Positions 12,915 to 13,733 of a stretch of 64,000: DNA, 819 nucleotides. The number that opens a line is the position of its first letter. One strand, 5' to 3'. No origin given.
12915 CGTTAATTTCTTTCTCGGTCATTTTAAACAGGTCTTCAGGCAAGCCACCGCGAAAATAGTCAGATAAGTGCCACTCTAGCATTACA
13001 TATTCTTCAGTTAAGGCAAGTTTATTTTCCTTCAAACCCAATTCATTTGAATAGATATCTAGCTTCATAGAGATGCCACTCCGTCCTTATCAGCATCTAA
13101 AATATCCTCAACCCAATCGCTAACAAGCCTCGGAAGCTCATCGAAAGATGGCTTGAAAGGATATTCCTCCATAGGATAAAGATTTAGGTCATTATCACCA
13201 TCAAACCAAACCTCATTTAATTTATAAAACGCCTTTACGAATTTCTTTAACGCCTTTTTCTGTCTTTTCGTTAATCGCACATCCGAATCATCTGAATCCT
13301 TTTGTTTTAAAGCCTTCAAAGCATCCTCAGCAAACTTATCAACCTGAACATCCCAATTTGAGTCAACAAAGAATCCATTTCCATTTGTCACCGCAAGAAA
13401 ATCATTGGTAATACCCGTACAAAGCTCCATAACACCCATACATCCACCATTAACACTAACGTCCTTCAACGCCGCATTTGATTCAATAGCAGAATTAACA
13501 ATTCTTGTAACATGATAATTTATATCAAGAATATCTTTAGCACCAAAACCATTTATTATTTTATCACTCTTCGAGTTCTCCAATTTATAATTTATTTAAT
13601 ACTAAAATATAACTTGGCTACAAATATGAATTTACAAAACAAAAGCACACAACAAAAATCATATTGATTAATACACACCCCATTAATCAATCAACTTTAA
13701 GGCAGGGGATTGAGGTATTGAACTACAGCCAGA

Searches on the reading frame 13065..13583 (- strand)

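Call 66: search_protein_families(library=phrogs, proteins=[window:13065-13583:-], max_evalue=0.001)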
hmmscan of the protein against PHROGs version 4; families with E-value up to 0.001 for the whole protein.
window:13065-13583:- (172 aa): 1 family
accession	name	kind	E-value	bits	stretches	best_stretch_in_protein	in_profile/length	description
phrog_8758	-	unknown function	0.00027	22.1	1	56-147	17-108/151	-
